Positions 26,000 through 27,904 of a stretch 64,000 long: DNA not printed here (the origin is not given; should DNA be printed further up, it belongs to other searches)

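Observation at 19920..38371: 18-kb one-strand gene train: thiamine-pyrimidine salvage genes run straight into an uncharacterised B12 / CoA / amidohydrolase module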

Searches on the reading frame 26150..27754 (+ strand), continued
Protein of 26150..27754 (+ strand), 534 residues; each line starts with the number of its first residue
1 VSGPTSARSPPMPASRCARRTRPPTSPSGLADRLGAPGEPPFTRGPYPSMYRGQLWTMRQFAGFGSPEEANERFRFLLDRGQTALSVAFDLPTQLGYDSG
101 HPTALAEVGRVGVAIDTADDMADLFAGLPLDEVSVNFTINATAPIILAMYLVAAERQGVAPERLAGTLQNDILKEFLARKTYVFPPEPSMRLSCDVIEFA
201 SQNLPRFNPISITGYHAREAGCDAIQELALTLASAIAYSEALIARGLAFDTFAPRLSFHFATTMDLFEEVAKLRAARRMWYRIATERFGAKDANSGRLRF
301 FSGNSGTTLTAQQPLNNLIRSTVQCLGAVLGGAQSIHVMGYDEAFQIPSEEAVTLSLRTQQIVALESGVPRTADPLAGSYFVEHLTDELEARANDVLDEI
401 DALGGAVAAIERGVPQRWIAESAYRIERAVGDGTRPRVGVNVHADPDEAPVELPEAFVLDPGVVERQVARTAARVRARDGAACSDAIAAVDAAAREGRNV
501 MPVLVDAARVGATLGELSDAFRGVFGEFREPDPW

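Call 17: find_related_loci(query=window:26231-27754:+, collection=genome_contigs, flank=10000)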
Query window:26231-27754:+ (507 aa) in genome_contigs; peptide patterns used: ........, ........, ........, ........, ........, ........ (x = any residue, [..] = any of these).
334 stretches matched a pattern; 223 encode a relative of the query (tblastn E <= 1e-3); the best 80 are kept; 80 distinct loci.
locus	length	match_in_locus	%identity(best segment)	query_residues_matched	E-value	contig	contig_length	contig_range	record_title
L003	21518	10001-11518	91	2-507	0e+0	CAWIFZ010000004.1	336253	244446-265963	MAG: uncultured Actinomycetes bacterium isolate MFD00392.bin.2.48 genome assembly, contig: contig_30244, whole genome sh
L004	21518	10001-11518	88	2-507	0e+0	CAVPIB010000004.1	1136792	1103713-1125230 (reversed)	MAG: uncultured Actinomycetes bacterium isolate MFD09964.bin.1.67 genome assembly, contig: contig_31714, whole genome sh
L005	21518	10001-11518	85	2-507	0e+0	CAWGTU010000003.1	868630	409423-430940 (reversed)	MAG: uncultured Actinomycetes bacterium isolate MFD09779.bin.1.204 genome assembly, contig: contig_35303, whole genome s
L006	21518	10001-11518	87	2-507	0e+0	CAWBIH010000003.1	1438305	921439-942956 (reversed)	MAG: uncultured Actinomycetota bacterium isolate MFD09212.bin.1.18 genome assembly, contig: contig_2175, whole genome sh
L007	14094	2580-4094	86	3-507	0e+0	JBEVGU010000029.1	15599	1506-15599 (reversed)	MAG: Actinomycetota bacterium isolate T2R5BO.18.metabat2 T2R5BO.18.metabat2_k133_6553621, whole genome shotgun sequence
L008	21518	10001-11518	86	1-507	0e+0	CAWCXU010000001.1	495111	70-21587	MAG: uncultured Actinomycetes bacterium isolate MFD07639.bin.1.66 genome assembly, contig: contig_10375, whole genome sh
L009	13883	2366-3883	85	2-507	0e+0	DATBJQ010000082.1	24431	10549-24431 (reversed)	MAG TPA_asm: Actinomycetota bacterium isolate SMAG_U3924 k141_3893101, whole genome shotgun sequence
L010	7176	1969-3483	83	3-507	0e+0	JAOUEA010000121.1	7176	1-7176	MAG: Actinomycetota bacterium isolate 4_1_Jan_SF_Bin49 4_1_Jan_SF_Bin49_scaffold_4857_c1, whole genome shotgun sequence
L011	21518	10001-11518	83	2-507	0e+0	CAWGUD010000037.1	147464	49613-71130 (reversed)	MAG: uncultured Actinomycetes bacterium isolate MFD09730.bin.2.61 genome assembly, contig: contig_61634, whole genome sh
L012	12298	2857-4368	79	2-507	0e+0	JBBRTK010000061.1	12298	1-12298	MAG: Actinomycetota bacterium isolate La2_metabat2.206 La2_metabat2.206_K_2402036L12298_cov_35.8706, whole genome shotgu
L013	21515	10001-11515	81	3-507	0e+0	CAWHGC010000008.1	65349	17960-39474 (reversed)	MAG: uncultured Actinomycetes bacterium isolate MFD00392.bin.2.365 genome assembly, contig: contig_39724, whole genome s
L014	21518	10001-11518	81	2-507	0e+0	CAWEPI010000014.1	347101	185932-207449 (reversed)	MAG: uncultured Actinomycetes bacterium isolate MFD02159.bin.1.80 genome assembly, contig: contig_47886, whole genome sh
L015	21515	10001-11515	79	3-507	0e+0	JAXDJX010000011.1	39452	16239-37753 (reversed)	MAG: Actinomycetota bacterium isolate BP_581 scaffold_4250747, whole genome shotgun sequence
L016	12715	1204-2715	80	3-507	0e+0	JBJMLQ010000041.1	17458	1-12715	MAG: Actinomycetota bacterium isolate H1_18_all_fractions_metab_conc_61_70_18 k255_1429430, whole genome shotgun sequenc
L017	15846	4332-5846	81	1-507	0e+0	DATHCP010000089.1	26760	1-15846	MAG TPA_asm: Actinomycetota bacterium isolate SMAG_U12370 k141_246184, whole genome shotgun sequence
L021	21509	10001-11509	76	3-507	0e+0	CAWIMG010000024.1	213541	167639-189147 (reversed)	MAG: uncultured Actinomycetes bacterium isolate MFD04428.bin.2.23 genome assembly, contig: contig_26534, whole genome sh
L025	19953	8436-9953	75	3-507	0e+0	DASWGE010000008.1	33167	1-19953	MAG TPA_asm: Streptosporangiaceae bacterium isolate SMAG_U2807 k141_1754069, whole genome shotgun sequence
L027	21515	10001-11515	77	3-507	0e+0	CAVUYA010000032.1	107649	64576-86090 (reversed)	MAG: uncultured Actinomycetota bacterium isolate MFD05841.bin.2.51 genome assembly, contig: contig_62671, whole genome s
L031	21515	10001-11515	76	3-507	0e+0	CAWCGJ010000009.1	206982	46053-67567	MAG: uncultured Actinomycetota bacterium isolate MFD01248.bin.2.7 genome assembly, contig: contig_15855, whole genome sh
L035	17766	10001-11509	74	3-507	0e+0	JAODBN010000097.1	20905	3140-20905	MAG: Acidimicrobiaceae bacterium isolate RYN_47 scaffold_21205, whole genome shotgun sequence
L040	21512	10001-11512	74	2-507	0e+0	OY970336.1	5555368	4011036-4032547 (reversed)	MAG: uncultured Acidimicrobiaceae bacterium isolate MFD05502.bin.2.18 genome assembly, chromosome: 1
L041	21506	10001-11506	72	5-507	0e+0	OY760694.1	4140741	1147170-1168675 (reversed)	MAG: Acidimicrobiia bacterium isolate 9e233251-ef21-4ac4-b557-2094fc44eb4a genome assembly, chromosome: 1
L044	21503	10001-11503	72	5-506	0e+0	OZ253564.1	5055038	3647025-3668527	MAG: Candidatus Spongiisociaceae bacterium isolate 3199cb9c-bc02-48ac-8040-05c45f89f65c genome assembly, chromosome: 1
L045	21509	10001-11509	71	3-507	0e+0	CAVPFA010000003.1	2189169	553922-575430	MAG: uncultured Acidimicrobiaceae bacterium isolate MFD10071.bin.2.60 genome assembly, contig: contig_32026, whole genom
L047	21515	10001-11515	71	3-507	0e+0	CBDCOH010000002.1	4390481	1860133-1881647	MAG: Candidatus Spongiisociaceae bacterium isolate c8dab69f-a0b8-46d1-84ea-4e70fa3c0124 genome assembly, contig: contig_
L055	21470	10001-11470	68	12-503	0e+0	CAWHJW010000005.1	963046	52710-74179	MAG: uncultured Actinomycetes bacterium isolate MFD01872.bin.1.210 genome assembly, contig: contig_28691, whole genome s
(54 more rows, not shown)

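Call 22: search_solved_structures(query=window:26231-27754:+, max_evalue=1e-20, show_alignments=0)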
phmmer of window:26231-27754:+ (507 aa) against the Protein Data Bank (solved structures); distinct sequences matched with E-value up to 1e-20: 11.
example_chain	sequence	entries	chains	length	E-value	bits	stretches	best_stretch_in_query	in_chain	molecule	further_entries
4r3u_A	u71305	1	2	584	6.9e-149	500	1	6-504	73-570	2-hydroxyisobutyryl-CoA mutase large subunit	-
8gju_J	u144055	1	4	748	1.3e-133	449.6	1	9-505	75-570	Methylmalonyl-CoA mutase, mitochondrial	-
2xij_A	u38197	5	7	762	1.4e-133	449.5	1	9-505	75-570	METHYLMALONYL-COA MUTASE, MITOCHONDRIAL | Methylmalonyl-CoA mutase, mitochondrial precursor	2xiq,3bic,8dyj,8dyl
6oxc_A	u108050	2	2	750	1e-127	430.2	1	9-502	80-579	Methylmalonyl-CoA mutase large subunit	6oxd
5req_A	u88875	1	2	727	4.6e-127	428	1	11-501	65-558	PROTEIN (METHYLMALONYL-COA MUTASE ALPHA-SUBUNIT)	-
1req_A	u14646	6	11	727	1.2e-126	426.7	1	11-501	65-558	METHYLMALONYL-COA MUTASE | PROTEIN (METHYLMALONYL-COA MUTASE)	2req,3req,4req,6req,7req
1e1c_A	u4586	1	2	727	3e-125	422.1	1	11-501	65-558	METHYLMALONYL-COA MUTASE ALPHA CHAIN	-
8ssl_A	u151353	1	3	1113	6.5e-72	246.2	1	135-502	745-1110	Fused isobutyryl-CoA mutase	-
4xc6_A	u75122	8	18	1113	6.6e-72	246.2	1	135-502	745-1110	Isobutyryl-CoA mutase fused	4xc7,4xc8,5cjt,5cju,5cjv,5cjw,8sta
1e1c_B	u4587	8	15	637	1.5e-24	89.9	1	160-384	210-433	METHYLMALONYL-COA MUTASE BETA CHAIN | METHYLMALONYL-COA MUTASE | PROTEIN (METHYLMALONYL-COA MUTASE BETA-SUBUNIT)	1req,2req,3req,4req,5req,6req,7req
6oxc_B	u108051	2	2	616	2.6e-23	85.9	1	180-416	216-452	Methylmalonyl-CoA mutase small subunit mutA | Methylmalonyl-CoA mutase small subunit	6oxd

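Call 23: search_protein_families(library=ncbifam, proteins=[L002:3772-4473:+, L002:4539-5597:-, L002:7344-8636:+, L002:8641-9603:+, L002:9600-10004:+, L002:10001-11599:+, L002:11593-12795:+, L002:12792-13871:+, L002:13868-14872:+, L002:14869-15312:+], max_evalue=0.00001)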
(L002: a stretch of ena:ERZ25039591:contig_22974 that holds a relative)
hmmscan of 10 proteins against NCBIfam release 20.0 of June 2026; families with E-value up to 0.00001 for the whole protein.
L002:3772-4473:+ (233 aa): 3 families
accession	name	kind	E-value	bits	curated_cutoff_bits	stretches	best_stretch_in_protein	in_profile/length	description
TIGR04306.1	salvage_TenA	equivalog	1e-46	159.2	130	1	16-223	2-207/208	thiaminase II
NF011301.0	PRK14713.1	equivalog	8.4e-35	120.5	512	1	12-226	327-531/534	bifunctional hydroxymethylpyrimidine kinase/phosphomethylpyrimidine kinase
NF007070.0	PRK09517.1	equivalog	3e-19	68.8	761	1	12-221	551-749/755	multifunctional thiamine-phosphate pyrophosphorylase/synthase/phosphomethylpyrimidine kinase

L002:4539-5597:- (352 aa): 1 family
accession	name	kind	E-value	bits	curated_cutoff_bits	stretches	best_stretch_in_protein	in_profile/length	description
TIGR01728.1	SsuA_fam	subfamily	8.4e-18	64.6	163.5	1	56-349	3-289/290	aliphatic sulfonate ABC transporter substrate-binding protein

L002:7344-8636:+ (430 aa): 39 families (the best 25 are shown)
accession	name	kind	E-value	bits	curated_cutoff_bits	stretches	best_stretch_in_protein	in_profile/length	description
TIGR01910.1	DapE-ArgE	subfamily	5.4e-45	154.2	217.6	1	52-416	1-373/373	ArgE/DapE family deacylase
NF005306.0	PRK06837.1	subfamily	6.6e-34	117.4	376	1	36-422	8-419/427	ArgE/DapE family deacylase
NF009555.0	PRK13004.1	equivalog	5.2e-32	111.2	321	1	51-423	17-394/399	YgeY family selenium metabolism-linked hydrolase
TIGR01892.1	AcOrn-deacetyl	equivalog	7.2e-31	107.5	297.7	1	69-415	18-359/365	acetylornithine deacetylase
NF006399.0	PRK08651.1-2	equivalog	2.9e-30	105.6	381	2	54-251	9-212/405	succinyl-diaminopimelate desuccinylase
NF005373.0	PRK06915.1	equivalog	1.4e-29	103.3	428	1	93-419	77-412/422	peptidase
NF009558.0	PRK13013.1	equivalog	1.4e-29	103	428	1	95-419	72-418/429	acetylornithine deacetylase/succinyl-diaminopimelate desuccinylase family protein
NF006400.0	PRK08651.1-3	equivalog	2e-29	102.6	374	1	106-421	81-403/410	succinyl-diaminopimelate desuccinylase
NF006365.0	PRK08588.1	subfamily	4.9e-28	98.5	289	1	47-420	5-376/383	succinyl-diaminopimelate desuccinylase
NF009557.0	PRK13009.1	equivalog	2.5e-26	92.7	284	1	51-420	5-370/377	succinyl-diaminopimelate desuccinylase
TIGR01900.1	dapE-gram_pos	equivalog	3.5e-26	91.9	304.2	1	51-420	5-349/351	succinyl-diaminopimelate desuccinylase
NF005710.0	PRK07522.1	subfamily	9.6e-25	87.5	412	1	69-416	29-380/391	acetylornithine deacetylase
NF006402.0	PRK08651.1-5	equivalog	1.5e-24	86.7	369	1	104-395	55-332/369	succinyl-diaminopimelate desuccinylase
NF003474.0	PRK05111.1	equivalog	1.7e-24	86.4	460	1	71-416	35-372/383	acetylornithine deacetylase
NF006398.0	PRK08651.1-1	equivalog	2.1e-23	82.9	439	1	94-417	67-392/403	succinyl-diaminopimelate desuccinylase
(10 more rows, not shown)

L002:8641-9603:+ (320 aa): 0 families

L002:9600-10004:+ (134 aa): 8 families
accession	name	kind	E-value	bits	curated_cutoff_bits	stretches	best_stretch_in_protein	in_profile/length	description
TIGR00640.1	acid_CoA_mut_C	subfamily_domain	9.9e-37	125.9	57.45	1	2-126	1-126/132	methylmalonyl-CoA mutase C-terminal domain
NF006944.0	PRK09426.1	equivalog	3.4e-29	101.3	876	1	2-130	588-717/721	methylmalonyl-CoA mutase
NF045497.1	IsobCoAmut_IcmF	equivalog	2.2e-16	58.9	1500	1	5-125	4-127/1076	fused isobutyryl-CoA mutase/GTPase IcmF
TIGR02082.1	metH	equivalog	1e-09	36.6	1010.85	1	5-92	735-822/1182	methionine synthase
NF002612.0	PRK02261.1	equivalog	3.1e-09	36.5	110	1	4-96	4-97/148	methylaspartate mutase subunit S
NF007024.0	PRK09490.1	equivalog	4.5e-08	31.3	1497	1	4-92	752-840/1234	methionine synthase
TIGR01501.1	MthylAspMutase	equivalog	9.7e-08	31.9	135.8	1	6-96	4-95/134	methylaspartate mutase subunit S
NF040655.1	MtaC_Meth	equivalog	6.9e-06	25.3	420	1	14-107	130-223/253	methanol--corrinoid protein MtaC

L002:10001-11599:+ (532 aa): 4 families
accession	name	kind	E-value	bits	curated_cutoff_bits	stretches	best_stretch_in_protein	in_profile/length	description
TIGR00641.1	acid_CoA_mut_N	subfamily_domain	5.1e-199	661.9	303.8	1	8-529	2-525/528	methylmalonyl-CoA mutase N-terminal domain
NF006944.0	PRK09426.1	equivalog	2e-168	561.6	876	1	7-527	35-552/721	methylmalonyl-CoA mutase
NF045497.1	IsobCoAmut_IcmF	equivalog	3.5e-82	276.7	1500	2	162-527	708-1073/1076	fused isobutyryl-CoA mutase/GTPase IcmF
TIGR00642.1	mmCoA_mut_beta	equivalog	7.7e-54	182.9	617.25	1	6-445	43-454/620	methylmalonyl-CoA mutase small subunit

L002:11593-12795:+ (400 aa): 7 families
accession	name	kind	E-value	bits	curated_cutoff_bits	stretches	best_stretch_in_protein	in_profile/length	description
NF052585.1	SucGlutTfsCaiB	equivalog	1.6e-81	273.9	750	1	3-382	5-389/394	succinate--glutarate CoA-transferase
NF003809.0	PRK05398.1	subfamily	1.5e-68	231.3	442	2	4-203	3-202/416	formyl-CoA transferase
NF041294.1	Scnl_mescCoAtase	equivalog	5e-64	216.8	700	1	6-378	4-380/381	succinyl-CoA:mesaconate CoA-transferase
TIGR03253.1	oxalate_frc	equivalog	9.4e-64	215.6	504.2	2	4-203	2-201/416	formyl-CoA transferase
NF008511.0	PRK11430.1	equivalog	2.6e-59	201.3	522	1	3-356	7-353/381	CoA:oxalate CoA-transferase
NF002914.1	PRK03525.1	equivalog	5.6e-26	91.4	413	1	5-397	9-397/400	L-carnitine CoA-transferase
TIGR04253.1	mesacon_CoA_iso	equivalog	2.9e-24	85.8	725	1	6-397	3-400/403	2-methylfumaryl-CoA isomerase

L002:12792-13871:+ (359 aa): 11 families
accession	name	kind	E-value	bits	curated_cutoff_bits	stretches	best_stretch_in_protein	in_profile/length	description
NF005602.0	PRK07338.1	equivalog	2.2e-19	69.3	357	1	43-342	75-387/409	hydrolase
TIGR01900.1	dapE-gram_pos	equivalog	3e-13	49.4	304.2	1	5-349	2-348/351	succinyl-diaminopimelate desuccinylase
NF003367.0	PRK04443.1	equivalog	1.1e-09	38.2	363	1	14-130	15-123/349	[LysW]-lysine hydrolase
TIGR01892.1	AcOrn-deacetyl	equivalog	3.5e-09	36.2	297.7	1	64-349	62-363/365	acetylornithine deacetylase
TIGR01902.1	dapE-lys-deAc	subfamily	6.1e-08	32.3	163.1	1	14-354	5-337/340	N-acetyl-ornithine/N-acetyl-lysine deacetylase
NF005710.0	PRK07522.1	subfamily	1.3e-07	31.2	412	1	166-353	181-387/391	acetylornithine deacetylase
NF006771.0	PRK09290.1-5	subfamily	1.9e-07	29.9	399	0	157-356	206-411/413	allantoate amidohydrolase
NF004788.0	PRK06133.1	subfamily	2.9e-07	29.8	349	1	52-341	97-400/417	glutamate carboxypeptidase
NF009555.0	PRK13004.1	equivalog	1e-06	27.9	321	0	5-112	14-126/399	YgeY family selenium metabolism-linked hydrolase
TIGR01910.1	DapE-ArgE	subfamily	1.2e-06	28.1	217.6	1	51-342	54-369/373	ArgE/DapE family deacylase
TIGR01891.1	amidohydrolases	subfamily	1.3e-06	27.8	153.75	1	171-255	176-265/366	amidohydrolase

L002:13868-14872:+ (334 aa): 24 families
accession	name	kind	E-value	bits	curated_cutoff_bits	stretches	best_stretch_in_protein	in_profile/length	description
NF002619.0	PRK02271.1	equivalog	9.7e-60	202.6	276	1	14-323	12-322/329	5,10-methylenetetrahydromethanopterin reductase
TIGR03555.1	F420_mer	equivalog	9.4e-52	176.4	348.7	1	19-319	15-317/325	5,10-methylenetetrahydromethanopterin reductase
TIGR03842.1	F420_CPS_4043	hypoth_equivalog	8.8e-41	140.1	295.45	1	6-323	3-323/329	TIGR03842 family LLM class F420-dependent oxidoreductase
TIGR03841.1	F420_Rv3093c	subfamily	1.6e-31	109.8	213.65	1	14-309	8-296/298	LLM class F420-dependent oxidoreductase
TIGR03564.1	F420_MSMEG_4879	subfamily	2.4e-30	106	234.25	1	22-232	5-217/265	TIGR03564 family F420-dependent LLM class oxidoreductase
TIGR03857.1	F420_MSMEG_2249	hypoth_equivalog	3.3e-29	102.1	218.4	1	24-308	22-322/329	TIGR03857 family LLM class F420-dependent oxidoreductase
TIGR04024.1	F420_NP1902A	hypoth_equivalog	3.2e-27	95.1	345.4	1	21-307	20-310/330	TIGR04024 family LLM class F420-dependent oxidoreductase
TIGR03559.1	F420_Rv3520c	subfamily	2.6e-26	92.5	335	1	9-231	6-244/325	LLM class F420-dependent oxidoreductase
TIGR03619.1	F420_Rv2161c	subfamily_domain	9.3e-26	90.9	166.9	1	43-221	44-227/247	TIGR03619 family F420-dependent LLM class oxidoreductase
TIGR03557.1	F420_G6P_family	subfamily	2.2e-24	86.2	210.4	1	34-322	39-307/316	TIGR03557 family F420-dependent LLM class oxidoreductase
TIGR03621.1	F420_MSMEG_2516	subfamily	1.3e-21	77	213.15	1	3-176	1-174/295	TIGR03621 family F420-dependent LLM class oxidoreductase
TIGR03560.1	F420_Rv1855c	subfamily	4.3e-18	65.9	231.4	1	20-205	17-220/227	TIGR03560 family F420-dependent LLM class oxidoreductase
TIGR03571.1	lucif_BA3436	subfamily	4.4e-18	65.6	303.9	1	20-178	35-207/304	TIGR03571 family LLM class oxidoreductase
TIGR03617.1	F420_MSMEG_2256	subfamily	6.9e-18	64.6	278.15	1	24-307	3-298/318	TIGR03617 family F420-dependent LLM class oxidoreductase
TIGR03554.1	F420_G6P_DH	equivalog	1.4e-17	63.8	420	1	39-322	46-323/331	glucose-6-phosphate dehydrogenase (coenzyme-F420)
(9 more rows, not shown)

L002:14869-15312:+ (147 aa): 1 family
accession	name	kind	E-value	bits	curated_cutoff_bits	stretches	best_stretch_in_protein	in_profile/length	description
TIGR03081.1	metmalonyl_epim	equivalog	9.5e-26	90.9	114.95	1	13-133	4-129/129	methylmalonyl-CoA epimerase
